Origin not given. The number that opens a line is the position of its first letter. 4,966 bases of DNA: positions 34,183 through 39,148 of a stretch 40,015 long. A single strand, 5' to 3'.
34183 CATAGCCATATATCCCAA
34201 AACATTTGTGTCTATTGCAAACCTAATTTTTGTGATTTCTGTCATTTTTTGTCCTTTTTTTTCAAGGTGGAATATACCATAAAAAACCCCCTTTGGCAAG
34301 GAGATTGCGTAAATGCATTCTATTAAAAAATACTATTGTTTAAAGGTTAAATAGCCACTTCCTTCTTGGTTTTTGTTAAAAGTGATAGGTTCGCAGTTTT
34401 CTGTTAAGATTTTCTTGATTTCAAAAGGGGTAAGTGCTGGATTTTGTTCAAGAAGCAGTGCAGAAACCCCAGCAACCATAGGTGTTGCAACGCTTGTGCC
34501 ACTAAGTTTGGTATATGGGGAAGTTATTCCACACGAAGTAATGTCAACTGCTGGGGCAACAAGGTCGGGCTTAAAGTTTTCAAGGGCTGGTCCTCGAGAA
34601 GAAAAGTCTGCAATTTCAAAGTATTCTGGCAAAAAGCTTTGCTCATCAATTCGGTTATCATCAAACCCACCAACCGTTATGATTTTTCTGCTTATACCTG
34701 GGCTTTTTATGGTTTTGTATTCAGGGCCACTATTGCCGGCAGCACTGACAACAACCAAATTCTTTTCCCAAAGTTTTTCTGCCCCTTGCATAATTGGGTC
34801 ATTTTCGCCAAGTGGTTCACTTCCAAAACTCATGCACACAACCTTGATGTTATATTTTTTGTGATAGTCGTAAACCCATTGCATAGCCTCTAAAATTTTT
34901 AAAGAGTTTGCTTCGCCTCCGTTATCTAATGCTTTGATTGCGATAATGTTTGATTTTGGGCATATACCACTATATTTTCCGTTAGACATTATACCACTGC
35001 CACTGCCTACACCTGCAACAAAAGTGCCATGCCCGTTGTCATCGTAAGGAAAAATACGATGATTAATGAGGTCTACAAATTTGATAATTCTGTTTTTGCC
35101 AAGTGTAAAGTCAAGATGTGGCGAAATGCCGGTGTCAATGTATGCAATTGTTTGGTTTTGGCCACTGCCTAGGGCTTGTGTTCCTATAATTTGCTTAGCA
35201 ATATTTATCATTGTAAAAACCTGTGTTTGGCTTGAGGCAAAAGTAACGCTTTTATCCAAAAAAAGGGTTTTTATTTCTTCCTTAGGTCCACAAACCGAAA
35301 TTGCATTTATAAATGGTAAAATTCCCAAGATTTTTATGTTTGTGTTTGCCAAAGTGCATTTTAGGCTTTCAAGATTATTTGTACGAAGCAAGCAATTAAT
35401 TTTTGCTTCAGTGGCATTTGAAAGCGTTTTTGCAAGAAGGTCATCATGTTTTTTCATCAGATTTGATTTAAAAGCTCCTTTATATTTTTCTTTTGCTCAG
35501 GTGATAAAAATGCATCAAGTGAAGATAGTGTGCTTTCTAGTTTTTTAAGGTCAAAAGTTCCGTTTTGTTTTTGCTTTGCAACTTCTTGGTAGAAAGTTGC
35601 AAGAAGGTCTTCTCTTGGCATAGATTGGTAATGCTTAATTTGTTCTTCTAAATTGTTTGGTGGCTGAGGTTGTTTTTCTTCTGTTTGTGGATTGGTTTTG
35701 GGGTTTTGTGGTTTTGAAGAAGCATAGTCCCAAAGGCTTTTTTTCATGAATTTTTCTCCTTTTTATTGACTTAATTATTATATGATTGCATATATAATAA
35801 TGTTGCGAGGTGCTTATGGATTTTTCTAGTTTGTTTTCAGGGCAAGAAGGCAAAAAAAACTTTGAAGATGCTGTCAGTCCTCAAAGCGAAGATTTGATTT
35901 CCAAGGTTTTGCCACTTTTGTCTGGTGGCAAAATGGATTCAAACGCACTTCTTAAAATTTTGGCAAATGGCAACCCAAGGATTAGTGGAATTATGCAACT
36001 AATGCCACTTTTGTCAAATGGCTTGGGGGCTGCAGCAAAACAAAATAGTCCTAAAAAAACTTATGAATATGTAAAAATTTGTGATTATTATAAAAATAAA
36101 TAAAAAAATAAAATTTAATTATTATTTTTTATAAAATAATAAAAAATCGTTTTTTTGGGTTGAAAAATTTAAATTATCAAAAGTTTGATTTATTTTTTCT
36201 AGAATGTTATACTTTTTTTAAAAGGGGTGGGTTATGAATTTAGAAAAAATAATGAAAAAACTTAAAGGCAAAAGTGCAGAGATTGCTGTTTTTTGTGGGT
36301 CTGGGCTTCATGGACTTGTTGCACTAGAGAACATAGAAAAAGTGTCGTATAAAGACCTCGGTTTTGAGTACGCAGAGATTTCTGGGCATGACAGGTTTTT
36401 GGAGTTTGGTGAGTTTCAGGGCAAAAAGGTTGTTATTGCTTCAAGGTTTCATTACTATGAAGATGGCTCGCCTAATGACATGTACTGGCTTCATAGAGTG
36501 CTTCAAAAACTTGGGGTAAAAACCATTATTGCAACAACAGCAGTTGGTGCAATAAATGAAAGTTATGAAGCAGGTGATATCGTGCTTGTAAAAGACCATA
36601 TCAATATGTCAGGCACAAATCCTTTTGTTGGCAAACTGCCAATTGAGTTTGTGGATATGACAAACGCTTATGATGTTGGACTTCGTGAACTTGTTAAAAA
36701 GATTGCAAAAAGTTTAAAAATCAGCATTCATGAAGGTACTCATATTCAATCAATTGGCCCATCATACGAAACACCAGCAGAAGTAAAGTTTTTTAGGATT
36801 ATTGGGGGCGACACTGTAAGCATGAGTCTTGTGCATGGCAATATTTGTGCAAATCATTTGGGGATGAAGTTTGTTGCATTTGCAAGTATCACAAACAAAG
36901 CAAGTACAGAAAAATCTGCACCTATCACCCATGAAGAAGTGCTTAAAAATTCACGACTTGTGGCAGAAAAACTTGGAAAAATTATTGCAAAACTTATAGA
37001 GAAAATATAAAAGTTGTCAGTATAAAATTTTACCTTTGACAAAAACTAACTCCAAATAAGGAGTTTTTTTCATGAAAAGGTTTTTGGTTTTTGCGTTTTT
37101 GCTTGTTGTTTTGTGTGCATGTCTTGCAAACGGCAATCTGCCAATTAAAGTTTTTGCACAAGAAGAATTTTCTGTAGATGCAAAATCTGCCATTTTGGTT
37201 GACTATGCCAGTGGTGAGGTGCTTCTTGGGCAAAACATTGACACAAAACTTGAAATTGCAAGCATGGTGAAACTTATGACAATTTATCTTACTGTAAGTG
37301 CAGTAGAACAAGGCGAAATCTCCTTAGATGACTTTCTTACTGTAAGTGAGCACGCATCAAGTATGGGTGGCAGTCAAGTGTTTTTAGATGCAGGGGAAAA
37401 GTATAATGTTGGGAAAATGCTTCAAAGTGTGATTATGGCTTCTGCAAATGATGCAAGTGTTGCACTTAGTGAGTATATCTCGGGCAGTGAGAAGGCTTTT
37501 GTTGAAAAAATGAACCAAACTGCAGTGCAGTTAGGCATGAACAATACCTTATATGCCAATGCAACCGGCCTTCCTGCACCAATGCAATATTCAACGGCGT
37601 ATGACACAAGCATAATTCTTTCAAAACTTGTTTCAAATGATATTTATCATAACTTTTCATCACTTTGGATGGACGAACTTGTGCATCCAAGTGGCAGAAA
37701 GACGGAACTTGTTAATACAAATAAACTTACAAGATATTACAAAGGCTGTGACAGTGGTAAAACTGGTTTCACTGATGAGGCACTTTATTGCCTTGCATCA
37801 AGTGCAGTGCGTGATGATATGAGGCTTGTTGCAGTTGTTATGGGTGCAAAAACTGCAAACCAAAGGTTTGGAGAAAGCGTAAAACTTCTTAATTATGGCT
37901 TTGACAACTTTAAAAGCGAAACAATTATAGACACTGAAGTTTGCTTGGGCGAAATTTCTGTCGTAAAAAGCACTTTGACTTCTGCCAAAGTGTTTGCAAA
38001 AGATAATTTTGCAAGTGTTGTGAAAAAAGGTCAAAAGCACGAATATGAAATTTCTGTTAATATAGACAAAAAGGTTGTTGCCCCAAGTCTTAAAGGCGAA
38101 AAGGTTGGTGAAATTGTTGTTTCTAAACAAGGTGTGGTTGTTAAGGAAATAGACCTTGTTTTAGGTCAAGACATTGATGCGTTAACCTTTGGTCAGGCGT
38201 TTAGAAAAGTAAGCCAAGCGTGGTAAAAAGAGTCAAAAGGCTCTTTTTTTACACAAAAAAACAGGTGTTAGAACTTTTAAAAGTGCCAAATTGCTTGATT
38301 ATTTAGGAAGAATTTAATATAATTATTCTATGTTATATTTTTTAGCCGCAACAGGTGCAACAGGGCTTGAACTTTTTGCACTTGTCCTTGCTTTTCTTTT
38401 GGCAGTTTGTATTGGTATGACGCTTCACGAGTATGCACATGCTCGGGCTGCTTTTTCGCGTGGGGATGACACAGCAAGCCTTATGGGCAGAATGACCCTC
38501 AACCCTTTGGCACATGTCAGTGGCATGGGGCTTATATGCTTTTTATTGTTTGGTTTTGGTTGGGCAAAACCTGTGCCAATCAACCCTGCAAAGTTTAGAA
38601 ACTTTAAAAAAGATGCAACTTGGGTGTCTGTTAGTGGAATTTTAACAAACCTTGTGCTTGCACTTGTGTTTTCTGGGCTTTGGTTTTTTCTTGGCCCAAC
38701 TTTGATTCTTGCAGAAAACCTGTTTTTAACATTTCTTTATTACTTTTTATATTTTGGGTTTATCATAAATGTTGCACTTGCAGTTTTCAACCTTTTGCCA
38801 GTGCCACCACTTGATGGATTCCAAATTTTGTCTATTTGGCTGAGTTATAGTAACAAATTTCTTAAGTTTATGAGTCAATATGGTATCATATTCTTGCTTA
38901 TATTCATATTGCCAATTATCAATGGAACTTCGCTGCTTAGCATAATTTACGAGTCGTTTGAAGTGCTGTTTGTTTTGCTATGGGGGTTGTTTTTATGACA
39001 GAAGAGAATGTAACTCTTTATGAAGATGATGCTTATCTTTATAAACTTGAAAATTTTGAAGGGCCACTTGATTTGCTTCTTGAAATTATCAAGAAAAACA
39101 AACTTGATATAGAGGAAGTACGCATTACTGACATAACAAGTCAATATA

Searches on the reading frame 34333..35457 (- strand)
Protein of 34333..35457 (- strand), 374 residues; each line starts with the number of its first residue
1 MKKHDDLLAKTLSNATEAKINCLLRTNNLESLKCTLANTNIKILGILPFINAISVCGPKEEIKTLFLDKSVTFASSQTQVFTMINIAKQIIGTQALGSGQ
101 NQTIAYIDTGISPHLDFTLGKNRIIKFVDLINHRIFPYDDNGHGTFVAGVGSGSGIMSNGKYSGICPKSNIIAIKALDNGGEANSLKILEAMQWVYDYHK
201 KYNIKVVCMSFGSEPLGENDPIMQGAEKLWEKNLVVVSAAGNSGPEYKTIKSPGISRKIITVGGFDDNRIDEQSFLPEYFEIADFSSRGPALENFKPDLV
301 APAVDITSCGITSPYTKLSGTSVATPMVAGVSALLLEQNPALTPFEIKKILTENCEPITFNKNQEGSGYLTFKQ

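Call 67: search_protein_families(library=pfam, proteins=[window:34333-35457:-], max_evalue=0.001)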
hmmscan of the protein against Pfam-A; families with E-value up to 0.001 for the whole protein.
window:34333-35457:- (374 aa): 1 family
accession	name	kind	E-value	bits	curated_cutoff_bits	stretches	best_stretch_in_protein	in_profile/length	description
PF00082.27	Peptidase_S8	-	6.7e-42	144.2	21.8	1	99-355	1-273/288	Subtilase family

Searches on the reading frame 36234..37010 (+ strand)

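Call 67: search_protein_families(library=pfam, proteins=[window:36234-37010:+], max_evalue=0.001)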
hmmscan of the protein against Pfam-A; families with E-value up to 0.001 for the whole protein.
window:36234-37010:+ (258 aa): 2 families
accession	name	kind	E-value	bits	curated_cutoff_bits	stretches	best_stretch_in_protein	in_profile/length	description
PF01048.26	PNP_UDP_1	-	7.6e-42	143.7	25.1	1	16-256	1-233/233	Phosphorylase superfamily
PF02302.22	PTS_IIB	-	0.00061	20.8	23.6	0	88-147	22-80/90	PTS system, Lactose/Cellobiose specific IIB subunit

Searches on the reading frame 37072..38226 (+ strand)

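Call 67: search_protein_families(library=pfam, proteins=[window:37072-38226:+], max_evalue=0.001)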
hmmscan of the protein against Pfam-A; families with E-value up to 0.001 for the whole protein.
window:37072-38226:+ (384 aa): 3 families
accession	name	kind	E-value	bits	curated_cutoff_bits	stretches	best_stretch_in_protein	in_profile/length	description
PF00768.25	Peptidase_S11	-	9.3e-70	235.2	27.6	1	29-261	4-239/239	D-alanyl-D-alanine carboxypeptidase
PF13354.11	Beta-lactamase2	-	4.5e-12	46.2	22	1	43-191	5-151/214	Beta-lactamase enzyme family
PF07943.18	PBP5_C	-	3.5e-11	43.5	21.2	1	287-369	8-90/91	Penicillin-binding protein 5, C-terminal domain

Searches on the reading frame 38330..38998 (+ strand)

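Call 67: search_protein_families(library=pfam, proteins=[window:38330-38998:+], max_evalue=0.001)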
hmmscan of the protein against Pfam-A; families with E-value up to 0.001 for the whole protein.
window:38330-38998:+ (222 aa): 1 family
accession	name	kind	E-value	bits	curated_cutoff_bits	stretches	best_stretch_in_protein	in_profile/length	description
PF02163.28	Peptidase_M50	-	1e-12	48.4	27.2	1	135-191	158-220/221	Peptidase family M50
